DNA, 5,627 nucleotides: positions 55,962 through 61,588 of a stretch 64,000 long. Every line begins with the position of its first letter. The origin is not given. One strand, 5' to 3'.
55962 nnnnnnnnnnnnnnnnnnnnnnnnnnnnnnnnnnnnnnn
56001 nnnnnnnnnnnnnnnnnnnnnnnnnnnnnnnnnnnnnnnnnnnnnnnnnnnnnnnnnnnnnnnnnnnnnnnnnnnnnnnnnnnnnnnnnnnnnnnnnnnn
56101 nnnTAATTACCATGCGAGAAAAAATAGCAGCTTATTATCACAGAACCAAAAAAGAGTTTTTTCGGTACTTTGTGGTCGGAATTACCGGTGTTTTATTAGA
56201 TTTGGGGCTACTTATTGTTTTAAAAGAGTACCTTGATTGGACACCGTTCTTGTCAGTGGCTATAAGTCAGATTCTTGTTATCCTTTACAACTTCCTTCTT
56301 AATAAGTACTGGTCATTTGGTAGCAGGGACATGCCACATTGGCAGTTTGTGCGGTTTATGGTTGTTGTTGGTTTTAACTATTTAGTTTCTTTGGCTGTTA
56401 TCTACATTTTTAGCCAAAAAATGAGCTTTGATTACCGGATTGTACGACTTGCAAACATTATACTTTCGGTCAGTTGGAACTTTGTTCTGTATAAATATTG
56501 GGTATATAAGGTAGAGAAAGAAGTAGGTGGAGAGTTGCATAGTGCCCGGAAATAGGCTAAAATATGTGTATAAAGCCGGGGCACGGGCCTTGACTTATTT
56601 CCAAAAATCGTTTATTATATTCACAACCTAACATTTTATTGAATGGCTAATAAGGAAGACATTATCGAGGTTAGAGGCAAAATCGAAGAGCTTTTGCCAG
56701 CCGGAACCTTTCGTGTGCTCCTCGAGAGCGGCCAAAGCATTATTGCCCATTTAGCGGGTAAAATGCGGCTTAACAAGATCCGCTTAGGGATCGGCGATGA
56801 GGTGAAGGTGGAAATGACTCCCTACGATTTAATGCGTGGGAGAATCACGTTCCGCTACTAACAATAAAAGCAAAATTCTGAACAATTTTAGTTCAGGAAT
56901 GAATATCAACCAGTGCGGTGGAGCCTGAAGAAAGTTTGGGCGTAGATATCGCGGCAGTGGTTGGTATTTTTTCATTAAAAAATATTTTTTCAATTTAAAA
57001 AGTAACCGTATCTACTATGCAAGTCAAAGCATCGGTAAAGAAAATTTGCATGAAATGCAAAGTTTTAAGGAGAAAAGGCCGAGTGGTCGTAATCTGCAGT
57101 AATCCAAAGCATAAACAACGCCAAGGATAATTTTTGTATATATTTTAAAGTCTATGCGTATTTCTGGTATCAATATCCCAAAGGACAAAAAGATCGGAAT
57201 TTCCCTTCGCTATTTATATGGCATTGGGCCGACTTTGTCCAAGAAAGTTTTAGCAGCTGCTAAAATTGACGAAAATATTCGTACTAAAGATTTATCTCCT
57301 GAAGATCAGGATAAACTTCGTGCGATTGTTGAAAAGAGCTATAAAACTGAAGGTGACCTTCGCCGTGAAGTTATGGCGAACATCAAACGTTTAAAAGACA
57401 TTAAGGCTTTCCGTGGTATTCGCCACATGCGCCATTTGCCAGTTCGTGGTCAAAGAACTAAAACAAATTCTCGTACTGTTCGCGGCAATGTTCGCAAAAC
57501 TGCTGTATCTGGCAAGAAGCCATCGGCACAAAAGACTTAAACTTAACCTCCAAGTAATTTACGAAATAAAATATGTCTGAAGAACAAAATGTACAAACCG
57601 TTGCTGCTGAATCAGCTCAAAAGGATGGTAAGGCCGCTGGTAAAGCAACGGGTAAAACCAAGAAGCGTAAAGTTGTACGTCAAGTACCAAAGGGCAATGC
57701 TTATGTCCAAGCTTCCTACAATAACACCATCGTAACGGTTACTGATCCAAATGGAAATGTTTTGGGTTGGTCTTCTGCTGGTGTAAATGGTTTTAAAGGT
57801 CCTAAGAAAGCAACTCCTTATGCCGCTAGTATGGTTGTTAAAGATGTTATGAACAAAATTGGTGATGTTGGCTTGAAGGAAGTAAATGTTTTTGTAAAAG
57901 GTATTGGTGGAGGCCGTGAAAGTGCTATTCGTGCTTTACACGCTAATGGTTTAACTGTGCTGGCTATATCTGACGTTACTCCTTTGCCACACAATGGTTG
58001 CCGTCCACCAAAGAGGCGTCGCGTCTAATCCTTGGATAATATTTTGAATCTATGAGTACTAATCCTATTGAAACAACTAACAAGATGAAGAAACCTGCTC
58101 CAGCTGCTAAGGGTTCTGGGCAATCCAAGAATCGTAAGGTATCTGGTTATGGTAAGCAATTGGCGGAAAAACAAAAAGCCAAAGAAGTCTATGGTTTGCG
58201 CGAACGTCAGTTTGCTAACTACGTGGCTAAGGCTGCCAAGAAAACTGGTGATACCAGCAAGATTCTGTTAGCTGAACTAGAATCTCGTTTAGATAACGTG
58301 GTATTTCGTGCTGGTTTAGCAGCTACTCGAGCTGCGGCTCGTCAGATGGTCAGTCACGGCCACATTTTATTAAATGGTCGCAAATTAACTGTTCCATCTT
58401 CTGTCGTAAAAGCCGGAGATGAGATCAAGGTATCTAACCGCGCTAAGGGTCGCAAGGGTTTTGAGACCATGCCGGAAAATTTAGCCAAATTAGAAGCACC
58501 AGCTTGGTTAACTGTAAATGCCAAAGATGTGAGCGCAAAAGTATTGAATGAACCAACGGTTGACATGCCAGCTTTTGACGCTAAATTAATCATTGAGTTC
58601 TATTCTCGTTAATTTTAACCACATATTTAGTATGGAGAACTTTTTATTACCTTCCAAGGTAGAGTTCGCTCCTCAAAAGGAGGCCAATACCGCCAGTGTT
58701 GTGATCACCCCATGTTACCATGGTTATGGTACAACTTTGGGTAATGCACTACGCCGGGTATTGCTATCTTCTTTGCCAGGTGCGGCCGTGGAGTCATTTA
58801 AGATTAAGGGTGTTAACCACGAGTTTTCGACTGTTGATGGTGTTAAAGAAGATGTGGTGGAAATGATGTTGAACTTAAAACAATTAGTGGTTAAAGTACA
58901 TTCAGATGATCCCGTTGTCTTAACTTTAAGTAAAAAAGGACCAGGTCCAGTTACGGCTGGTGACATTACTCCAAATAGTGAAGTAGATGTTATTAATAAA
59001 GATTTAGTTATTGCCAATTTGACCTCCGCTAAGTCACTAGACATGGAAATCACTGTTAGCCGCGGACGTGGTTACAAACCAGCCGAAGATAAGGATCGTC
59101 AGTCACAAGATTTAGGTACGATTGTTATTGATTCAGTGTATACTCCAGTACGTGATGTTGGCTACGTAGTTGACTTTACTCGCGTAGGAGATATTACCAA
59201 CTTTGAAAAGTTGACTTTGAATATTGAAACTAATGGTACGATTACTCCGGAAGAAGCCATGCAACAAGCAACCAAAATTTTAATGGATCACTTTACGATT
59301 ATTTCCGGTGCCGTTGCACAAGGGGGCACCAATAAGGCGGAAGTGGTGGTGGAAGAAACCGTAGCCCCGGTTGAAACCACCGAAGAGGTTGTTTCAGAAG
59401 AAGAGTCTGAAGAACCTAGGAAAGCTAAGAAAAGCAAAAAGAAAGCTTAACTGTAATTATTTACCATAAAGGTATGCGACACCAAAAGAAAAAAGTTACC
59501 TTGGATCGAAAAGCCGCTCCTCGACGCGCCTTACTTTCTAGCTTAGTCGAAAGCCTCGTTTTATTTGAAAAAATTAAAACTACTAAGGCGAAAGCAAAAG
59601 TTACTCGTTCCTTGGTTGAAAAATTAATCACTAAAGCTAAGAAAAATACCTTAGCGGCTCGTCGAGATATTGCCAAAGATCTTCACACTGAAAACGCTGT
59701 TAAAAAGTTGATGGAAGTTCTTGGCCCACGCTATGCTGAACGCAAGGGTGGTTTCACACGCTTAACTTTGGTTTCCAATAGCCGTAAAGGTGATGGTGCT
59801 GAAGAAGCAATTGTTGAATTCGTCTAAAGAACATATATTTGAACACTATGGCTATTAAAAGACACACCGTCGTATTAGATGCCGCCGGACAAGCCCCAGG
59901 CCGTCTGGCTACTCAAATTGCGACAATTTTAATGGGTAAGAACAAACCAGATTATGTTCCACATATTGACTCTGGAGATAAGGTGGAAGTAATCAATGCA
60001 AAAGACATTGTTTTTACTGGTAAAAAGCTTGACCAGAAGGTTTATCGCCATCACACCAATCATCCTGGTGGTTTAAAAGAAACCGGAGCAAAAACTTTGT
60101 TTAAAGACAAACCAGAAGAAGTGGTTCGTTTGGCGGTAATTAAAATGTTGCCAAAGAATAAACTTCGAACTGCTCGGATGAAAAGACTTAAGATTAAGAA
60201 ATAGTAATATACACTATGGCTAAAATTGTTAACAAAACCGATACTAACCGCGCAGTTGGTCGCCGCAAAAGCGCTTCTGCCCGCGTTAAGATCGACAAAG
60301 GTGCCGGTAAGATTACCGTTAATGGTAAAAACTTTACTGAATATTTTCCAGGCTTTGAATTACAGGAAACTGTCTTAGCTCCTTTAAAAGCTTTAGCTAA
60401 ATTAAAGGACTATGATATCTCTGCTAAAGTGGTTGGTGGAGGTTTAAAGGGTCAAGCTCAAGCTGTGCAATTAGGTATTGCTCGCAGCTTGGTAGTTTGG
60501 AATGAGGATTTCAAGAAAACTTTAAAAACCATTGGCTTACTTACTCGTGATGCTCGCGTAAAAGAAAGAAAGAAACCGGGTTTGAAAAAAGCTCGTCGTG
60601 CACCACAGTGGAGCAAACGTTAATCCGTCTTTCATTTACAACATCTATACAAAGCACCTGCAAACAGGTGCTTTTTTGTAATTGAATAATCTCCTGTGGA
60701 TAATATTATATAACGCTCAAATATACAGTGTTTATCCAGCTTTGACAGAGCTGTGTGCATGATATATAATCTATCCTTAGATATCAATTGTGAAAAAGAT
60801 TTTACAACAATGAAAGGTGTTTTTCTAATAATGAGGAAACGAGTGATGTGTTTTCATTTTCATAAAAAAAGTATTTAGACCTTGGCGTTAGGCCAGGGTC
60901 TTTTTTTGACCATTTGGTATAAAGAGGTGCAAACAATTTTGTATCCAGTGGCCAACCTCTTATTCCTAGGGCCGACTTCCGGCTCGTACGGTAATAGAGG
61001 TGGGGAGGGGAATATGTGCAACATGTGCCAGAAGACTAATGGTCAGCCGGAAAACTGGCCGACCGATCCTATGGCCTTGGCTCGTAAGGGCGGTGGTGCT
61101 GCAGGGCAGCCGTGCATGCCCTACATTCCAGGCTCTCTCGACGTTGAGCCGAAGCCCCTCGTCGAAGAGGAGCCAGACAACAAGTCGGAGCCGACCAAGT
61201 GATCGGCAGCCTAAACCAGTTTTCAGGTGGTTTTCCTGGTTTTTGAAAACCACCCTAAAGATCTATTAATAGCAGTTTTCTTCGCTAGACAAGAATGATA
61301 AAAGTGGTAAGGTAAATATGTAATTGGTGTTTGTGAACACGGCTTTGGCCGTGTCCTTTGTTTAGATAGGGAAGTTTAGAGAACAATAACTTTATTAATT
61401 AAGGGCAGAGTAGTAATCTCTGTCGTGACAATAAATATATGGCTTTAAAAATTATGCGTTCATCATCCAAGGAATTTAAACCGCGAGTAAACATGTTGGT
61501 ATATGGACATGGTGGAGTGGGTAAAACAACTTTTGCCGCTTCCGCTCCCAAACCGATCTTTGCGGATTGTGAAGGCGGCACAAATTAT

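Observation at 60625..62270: Insertion-like ~1.6-kb region between the ribosomal-protein operon and wzx carrying a phage-type ATPase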

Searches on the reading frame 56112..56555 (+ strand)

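Call 73: search_protein_families(library=pfam, proteins=[window:56112-56555:+], max_evalue=0.001)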
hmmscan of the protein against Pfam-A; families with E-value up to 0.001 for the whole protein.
window:56112-56555:+ (147 aa): 1 family
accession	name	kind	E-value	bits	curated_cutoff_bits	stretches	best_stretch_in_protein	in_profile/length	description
PF04138.20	GtrA_DPMS_TM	-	2.2e-22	79.9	26.1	1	18-131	1-116/117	GtrA/DPMS, transmembrane domain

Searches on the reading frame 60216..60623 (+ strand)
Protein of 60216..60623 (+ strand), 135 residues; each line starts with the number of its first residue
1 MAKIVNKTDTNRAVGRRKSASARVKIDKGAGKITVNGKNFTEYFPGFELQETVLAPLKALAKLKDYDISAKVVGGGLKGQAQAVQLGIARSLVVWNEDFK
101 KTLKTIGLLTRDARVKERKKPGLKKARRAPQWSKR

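Call 3: search_protein_families(library=pfam, proteins=[window:60216-60623:+], max_evalue=0.1)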
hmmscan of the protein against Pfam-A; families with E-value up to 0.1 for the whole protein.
window:60216-60623:+ (135 aa): 1 family
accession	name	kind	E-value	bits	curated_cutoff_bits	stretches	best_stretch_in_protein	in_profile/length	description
PF00380.25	Ribosomal_S9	-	9.8e-45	152.4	22.5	1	15-135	1-121/121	Ribosomal protein S9/S16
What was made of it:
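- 60216..60623 (+): rpsI (ribosomal protein S9), the last gene of the rpoA-rplQ-rplM-rpsI cluster and the left anchor of the site. Pfam Ribosomal_S9, E 9.8e-45 (call 3).
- Checked: rpsI: 60216-60623, Pfam Ribosomal_S9, E 9.8e-45 (call 3).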

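Call 23: find_related_loci(query=window:60216-60623:+, collection=genome_contigs, flank=6000)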
Query window:60216-60623:+ (135 aa) in genome_contigs; peptide patterns used: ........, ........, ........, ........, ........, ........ (x = any residue, [..] = any of these).
599 stretches matched a pattern (row limit reached: there are more); 556 encode a relative of the query (tblastn E <= 1e-3); the best 80 are kept; 80 distinct loci.
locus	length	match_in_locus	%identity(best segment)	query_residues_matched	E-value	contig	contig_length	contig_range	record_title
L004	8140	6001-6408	80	1-135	2e-67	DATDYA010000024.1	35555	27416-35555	MAG TPA_asm: Patescibacteria group bacterium isolate SMAG_U8153 k141_1967557, whole genome shotgun sequence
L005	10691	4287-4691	76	1-135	1e-63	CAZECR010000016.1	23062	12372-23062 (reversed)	MAG TPA_asm: uncultured Gammaproteobacteria bacterium isolate SRP286056_co1_68 genome assembly, contig: NODE_2555_length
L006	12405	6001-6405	74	1-135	2e-61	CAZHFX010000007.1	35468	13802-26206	MAG TPA_asm: uncultured Gammaproteobacteria bacterium isolate SRP062349_co5_171 genome assembly, contig: NODE_275_length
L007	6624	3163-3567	72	1-135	7e-58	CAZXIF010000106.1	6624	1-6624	MAG TPA_asm: uncultured Gammaproteobacteria bacterium isolate binchicken_co203_499 genome assembly, contig: k141_758447,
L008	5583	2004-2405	69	2-135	5e-58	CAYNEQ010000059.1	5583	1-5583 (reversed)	MAG TPA_asm: uncultured Gammaproteobacteria bacterium isolate SRP135725_co3_214 genome assembly, contig: NODE_21066_leng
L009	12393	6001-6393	72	5-135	1e-57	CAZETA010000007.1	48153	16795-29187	MAG TPA_asm: uncultured Gammaproteobacteria bacterium isolate SRP298887_co1_128 genome assembly, contig: NODE_452_length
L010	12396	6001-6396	74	3-135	2e-56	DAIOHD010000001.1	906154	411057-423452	MAG TPA_asm: Candidatus Magasanikbacteria bacterium isolate CTOTU29494 NODE_1_length_906154_cov_15.402158, whole genome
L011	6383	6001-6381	69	7-133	5e-56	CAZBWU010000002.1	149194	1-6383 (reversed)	MAG TPA_asm: uncultured Gammaproteobacteria bacterium isolate SRP219642_co6_52 genome assembly, contig: NODE_34_length_1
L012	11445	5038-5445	68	1-135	6e-56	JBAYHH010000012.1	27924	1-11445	MAG: Candidatus Magasanikiibacteriota bacterium isolate SO_2016_GW1_145 scaffold03022_OW334_2016, whole genome shotgun s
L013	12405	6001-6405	70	1-135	1e-55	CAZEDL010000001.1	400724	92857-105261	MAG TPA_asm: uncultured Gammaproteobacteria bacterium isolate SRP342105_co1_41 genome assembly, contig: NODE_9_length_40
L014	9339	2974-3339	66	14-135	8e-48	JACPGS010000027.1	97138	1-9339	MAG: Candidatus Magasanikbacteria bacterium isolate NC_groundwater_394_Ag_B-0.1um_53_17 GD18-4_B1_scaffold_801951, whole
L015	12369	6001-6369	59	13-135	2e-45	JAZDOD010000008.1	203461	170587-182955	MAG: bacterium isolate MEGAHIT-group-0.75 k141_10865924, whole genome shotgun sequence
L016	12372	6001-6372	62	13-135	7e-45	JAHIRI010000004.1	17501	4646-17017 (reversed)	MAG: Patescibacteria group bacterium isolate MM_PC_MetaG.mb.12 MM_PC_MetaG.mb.12_k141_77511, whole genome shotgun sequen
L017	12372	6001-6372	61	13-135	4e-44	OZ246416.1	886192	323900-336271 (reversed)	MAG: uncultured Gammaproteobacteria bacterium isolate binchicken_co266_193 genome assembly, chromosome: 1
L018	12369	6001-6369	60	13-135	2e-43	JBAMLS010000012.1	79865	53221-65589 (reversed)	MAG: Candidatus Paceibacterales bacterium isolate MAG11 ExploCarb_3808S_S2_71_length_79865_cov_4, whole genome shotgun s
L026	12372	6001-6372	58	13-135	9e-41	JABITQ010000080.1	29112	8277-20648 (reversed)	MAG: Candidatus Uhrbacteria bacterium isolate SI072_bin28 k141_3277282, whole genome shotgun sequence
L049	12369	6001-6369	54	14-135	4e-37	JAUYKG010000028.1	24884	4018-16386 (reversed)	MAG: Candidatus Veblenbacteria bacterium isolate C24_metabat.bin.183 C24_k141_1058672, whole genome shotgun sequence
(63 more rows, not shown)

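Call 32: search_protein_families(library=pfam, proteins=[L004:7032-8135:+, L004:6732-6962:+, L005:5199-5648:+, L005:4902-5144:+, L008:2925-4073:+, L008:2620-2886:+, L010:6650-7237:+, L014:3448-3855:+, L026:6445-7314:+, L049:6435-7106:+], max_evalue=0.01)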
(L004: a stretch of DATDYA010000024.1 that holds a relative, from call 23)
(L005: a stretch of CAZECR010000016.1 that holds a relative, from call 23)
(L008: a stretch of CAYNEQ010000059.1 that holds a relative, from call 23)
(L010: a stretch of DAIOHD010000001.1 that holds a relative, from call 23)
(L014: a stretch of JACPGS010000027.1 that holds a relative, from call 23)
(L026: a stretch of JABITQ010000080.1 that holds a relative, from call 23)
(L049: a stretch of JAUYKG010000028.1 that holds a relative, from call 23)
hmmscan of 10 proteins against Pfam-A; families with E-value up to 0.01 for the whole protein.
L004:7032-8135:+ (367 aa): 1 family
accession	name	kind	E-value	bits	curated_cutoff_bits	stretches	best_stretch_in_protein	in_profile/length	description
PF13479.12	AAA_24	-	1.7e-18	67.6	27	1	16-197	2-175/195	AAA domain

L004:6732-6962:+ (76 aa): 0 families

L005:5199-5648:+ (149 aa): 1 family
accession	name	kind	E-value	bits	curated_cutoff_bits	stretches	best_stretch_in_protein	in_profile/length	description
PF00293.34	NUDIX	-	2.9e-15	56.9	21.1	1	11-138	5-131/134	NUDIX domain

L005:4902-5144:+ (80 aa): 1 family
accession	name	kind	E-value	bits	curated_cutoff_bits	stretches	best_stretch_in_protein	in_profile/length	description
PF18039.7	UBA_6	-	0.0037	17.7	23.5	0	7-22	12-27/42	UBA-like domain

L008:2925-4073:+ (382 aa): 2 families
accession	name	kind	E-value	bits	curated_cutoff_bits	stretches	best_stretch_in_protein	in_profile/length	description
PF01972.22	SDH_protease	-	1.2e-08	34.8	31.3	1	96-170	85-159/286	ClpP-like SDH-type serine proteinase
PF25145.1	NfeD1b_N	-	0.0015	18.6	40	1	102-165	31-94/189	NfeD1b, N-terminal domain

L008:2620-2886:+ (88 aa): 1 family
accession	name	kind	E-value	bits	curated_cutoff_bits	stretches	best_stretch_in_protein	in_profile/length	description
PF10685.14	KGG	-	5.3e-19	68.5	20.4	3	9-30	1-22/22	Stress-induced bacterial acidophilic repeat motif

L010:6650-7237:+ (195 aa): 1 family
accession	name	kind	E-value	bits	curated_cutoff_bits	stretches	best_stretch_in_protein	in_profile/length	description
PF02698.23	DUF218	-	1.3e-17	64.4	27.6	1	8-143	7-100/133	DUF218 domain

L014:3448-3855:+ (135 aa): 0 families

L026:6445-7314:+ (289 aa): 0 families

L049:6435-7106:+ (223 aa): 2 families
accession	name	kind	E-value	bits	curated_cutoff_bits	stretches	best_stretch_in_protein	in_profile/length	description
PF06161.16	DUF975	-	0.0054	17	34.8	1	109-205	142-240/243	Protein of unknown function (DUF975)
PF06790.16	UPF0259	-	0.0095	16.2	31.4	1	106-157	136-187/248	Uncharacterised protein family (UPF0259)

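Call 46: find_related_loci(query=L004:7032-8135:+, collection=viral_contigs, flank=10000)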
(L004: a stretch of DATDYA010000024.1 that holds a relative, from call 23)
Query L004:7032-8135:+ (367 aa) in viral_contigs; peptide patterns used: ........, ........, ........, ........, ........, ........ (x = any residue, [..] = any of these).
71 stretches matched a pattern; 63 encode a relative of the query (tblastn E <= 1e-3); 63 distinct loci.
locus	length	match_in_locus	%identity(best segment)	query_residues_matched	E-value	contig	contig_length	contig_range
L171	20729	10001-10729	65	4-240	1e-110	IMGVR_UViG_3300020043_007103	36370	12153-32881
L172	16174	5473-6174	68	4-231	3e-109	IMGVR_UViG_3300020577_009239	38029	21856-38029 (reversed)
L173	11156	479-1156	69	7-231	1e-108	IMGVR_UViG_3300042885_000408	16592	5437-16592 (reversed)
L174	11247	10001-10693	67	5-234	3e-107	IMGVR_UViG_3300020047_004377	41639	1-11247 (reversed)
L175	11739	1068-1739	68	5-228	4e-106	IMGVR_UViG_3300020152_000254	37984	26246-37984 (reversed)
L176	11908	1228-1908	70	3-229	1e-105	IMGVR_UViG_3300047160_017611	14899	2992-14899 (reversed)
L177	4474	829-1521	65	2-231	2e-105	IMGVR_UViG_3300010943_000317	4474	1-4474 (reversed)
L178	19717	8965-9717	61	1-253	6e-104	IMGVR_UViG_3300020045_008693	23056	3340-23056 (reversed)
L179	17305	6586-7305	62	4-247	7e-104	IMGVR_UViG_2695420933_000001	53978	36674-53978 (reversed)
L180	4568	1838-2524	66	7-234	2e-102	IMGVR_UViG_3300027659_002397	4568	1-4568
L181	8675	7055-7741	66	7-234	4e-102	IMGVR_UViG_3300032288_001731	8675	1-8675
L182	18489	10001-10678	64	7-231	6e-101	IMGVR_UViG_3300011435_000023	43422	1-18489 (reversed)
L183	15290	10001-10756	59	7-262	1e-100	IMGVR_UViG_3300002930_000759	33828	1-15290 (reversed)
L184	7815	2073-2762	63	7-234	7e-101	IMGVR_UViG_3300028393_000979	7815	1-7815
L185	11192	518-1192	64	4-228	3e-100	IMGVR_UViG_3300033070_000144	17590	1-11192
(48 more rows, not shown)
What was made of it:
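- Its ATPase has 54-70% identical relatives in 61 of the 63 IMG/VR viral contigs found (two at 43%; call 46).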

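Call 49: search_protein_families(library=padloc, proteins=[L004:7032-8135:+, L004:6732-6962:+, L004:6545-6754:+], max_evalue=0.01)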
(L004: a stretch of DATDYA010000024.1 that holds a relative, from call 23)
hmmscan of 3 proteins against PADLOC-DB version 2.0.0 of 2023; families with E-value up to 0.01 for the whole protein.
L004:7032-8135:+ (367 aa): 0 families

L004:6732-6962:+ (76 aa): 0 families

L004:6545-6754:+ (69 aa): 0 families
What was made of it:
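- On Known anti-phage defence systems (PADLOC): Nothing for the small ORF (call 49).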

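Call 50: search_protein_families(library=ncbifam, proteins=[L004:7032-8135:+], max_evalue=0.01)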
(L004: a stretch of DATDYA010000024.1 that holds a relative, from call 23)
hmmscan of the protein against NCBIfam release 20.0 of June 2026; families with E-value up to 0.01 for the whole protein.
L004:7032-8135:+ (367 aa): 0 families
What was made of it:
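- Tried and rejected: PADLOC and NCBIfam: nothing that defines a system (calls 49, 50).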

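Call 65: find_homologous_proteins(query=L004:7032-8135:+, max_evalue=1e-40)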
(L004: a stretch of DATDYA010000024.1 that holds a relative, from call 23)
Query L004:7032-8135:+ (367 aa): 7868 proteins with E <= 1e-40 among 8000 candidates; the best 120 are listed.
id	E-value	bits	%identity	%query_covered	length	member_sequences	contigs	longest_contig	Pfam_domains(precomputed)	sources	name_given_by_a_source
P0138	1.4e-240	816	100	100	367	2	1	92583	PF13479.13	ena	-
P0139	7.1e-156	537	66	99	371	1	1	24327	PF13479.13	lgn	-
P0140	8.6e-129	448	57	97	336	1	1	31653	PF13479.13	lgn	-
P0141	2.8e-124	433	59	97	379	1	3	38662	PF13479.13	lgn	-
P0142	5.9e-122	426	56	98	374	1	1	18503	PF13479.13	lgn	-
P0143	4.7e-117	410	62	82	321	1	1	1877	PF13479.13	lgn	-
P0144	3.1e-114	400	69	68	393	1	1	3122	PF13479.13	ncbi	-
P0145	1.2e-112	395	58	87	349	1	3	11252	PF13479.13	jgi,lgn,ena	-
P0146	4.6e-111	390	60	78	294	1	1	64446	PF13479.13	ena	-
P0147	8.9e-111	389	55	93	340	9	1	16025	PF13479.13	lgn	-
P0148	4.7e-109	383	58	85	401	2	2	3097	PF13479.13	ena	-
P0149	7.5e-109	383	61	80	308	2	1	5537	PF13479.13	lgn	-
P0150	1.2e-108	382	60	79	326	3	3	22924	PF13479.13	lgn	-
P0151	4.4e-108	380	59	77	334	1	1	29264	PF13479.13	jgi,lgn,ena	-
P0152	1.1e-107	379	57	87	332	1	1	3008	PF13479.13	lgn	-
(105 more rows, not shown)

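Call 66: find_encoding_contigs(protein=P0138, flank=10000, max_places=3)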
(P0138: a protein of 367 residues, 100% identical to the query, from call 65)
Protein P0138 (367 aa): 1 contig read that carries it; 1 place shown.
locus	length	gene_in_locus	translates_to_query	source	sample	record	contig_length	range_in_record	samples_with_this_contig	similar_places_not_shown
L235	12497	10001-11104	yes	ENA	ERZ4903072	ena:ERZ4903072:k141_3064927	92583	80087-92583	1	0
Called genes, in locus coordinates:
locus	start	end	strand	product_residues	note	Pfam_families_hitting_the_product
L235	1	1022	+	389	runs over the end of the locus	PF03054:tRNA_Me_trans, PF20259:tRNA_Me_trans_M, PF20258:tRNA_Me_trans_C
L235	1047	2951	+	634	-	PF13687:DUF4153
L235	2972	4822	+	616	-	PF01411:tRNA-synt_2c, PF07973:tRNA_SAD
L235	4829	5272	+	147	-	PF04138:GtrA_DPMS_TM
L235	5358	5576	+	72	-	PF01176:eIF-1a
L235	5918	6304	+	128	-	PF00416:Ribosomal_S13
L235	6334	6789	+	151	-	PF00411:Ribosomal_S11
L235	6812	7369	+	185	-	PF00163:Ribosomal_S4, PF01479:S4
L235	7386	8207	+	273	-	PF01193:RNA_pol_L, PF01000:RNA_pol_A_bac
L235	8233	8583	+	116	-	PF01196:Ribosomal_L17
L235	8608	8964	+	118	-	PF00572:Ribosomal_L13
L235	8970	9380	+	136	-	PF00380:Ribosomal_S9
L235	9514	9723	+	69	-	-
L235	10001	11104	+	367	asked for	PF13479:AAA_24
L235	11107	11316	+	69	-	-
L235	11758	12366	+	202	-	PF14297:Lin1244_N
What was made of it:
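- On Integrated prophage or integrative element: The sister-species element has a Lin1244_N replication gene (call 66).
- The element in L004/L235 encodes an AAA_24 ATPase (E 1.7e-18) and a Lin1244_N replication protein (calls 32, 66).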

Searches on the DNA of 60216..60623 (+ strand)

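Call 27: search_rna_families(sources=[L004, L005, L006, L007, L008, L009, L010, L012, L013, L014, L016, L017], threshold=gathering)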
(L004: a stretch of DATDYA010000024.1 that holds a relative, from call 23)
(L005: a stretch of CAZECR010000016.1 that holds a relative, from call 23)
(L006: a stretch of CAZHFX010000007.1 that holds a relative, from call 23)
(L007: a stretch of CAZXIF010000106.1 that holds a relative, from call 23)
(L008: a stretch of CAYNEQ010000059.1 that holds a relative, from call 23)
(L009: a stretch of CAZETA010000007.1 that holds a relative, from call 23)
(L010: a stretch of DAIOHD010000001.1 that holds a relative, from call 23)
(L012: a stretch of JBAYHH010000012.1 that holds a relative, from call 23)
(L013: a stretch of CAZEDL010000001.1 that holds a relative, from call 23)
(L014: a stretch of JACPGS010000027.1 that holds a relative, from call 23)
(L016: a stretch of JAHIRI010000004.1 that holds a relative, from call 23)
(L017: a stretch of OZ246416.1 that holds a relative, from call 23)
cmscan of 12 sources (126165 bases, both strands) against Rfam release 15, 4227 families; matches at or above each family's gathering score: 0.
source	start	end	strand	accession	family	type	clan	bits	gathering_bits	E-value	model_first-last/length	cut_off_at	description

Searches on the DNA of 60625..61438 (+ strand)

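Call 21: search_dna_similar(query=window:60625-61438:+, collection=phages, mode=distant, max_evalue=1)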
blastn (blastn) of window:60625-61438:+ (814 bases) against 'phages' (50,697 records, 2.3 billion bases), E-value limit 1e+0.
Records with a match: 3; places in all: 3; records where one place covers at least 80% of the query: 0.
Best place of each record, by identity: 60-80% 3.
By first word of the organism name: Fusobacterium 3.
By host as written in the record: Fusobacterium nucleatum 3.
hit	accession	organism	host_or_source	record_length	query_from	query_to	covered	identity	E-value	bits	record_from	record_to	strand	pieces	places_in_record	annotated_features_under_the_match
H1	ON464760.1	Fusobacterium phage JD-Fnp2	Fusobacterium nucleatum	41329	153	203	6%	78.4%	2e-1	44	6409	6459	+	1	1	DUF739 family protein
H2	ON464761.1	Fusobacterium phage JD-Fnp3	Fusobacterium nucleatum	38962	153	203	6%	78.4%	2e-1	44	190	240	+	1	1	DUF739 family protein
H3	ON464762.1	Fusobacterium phage JD-Fnp5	Fusobacterium nucleatum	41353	153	203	6%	78.4%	2e-1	44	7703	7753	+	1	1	DUF739 family protein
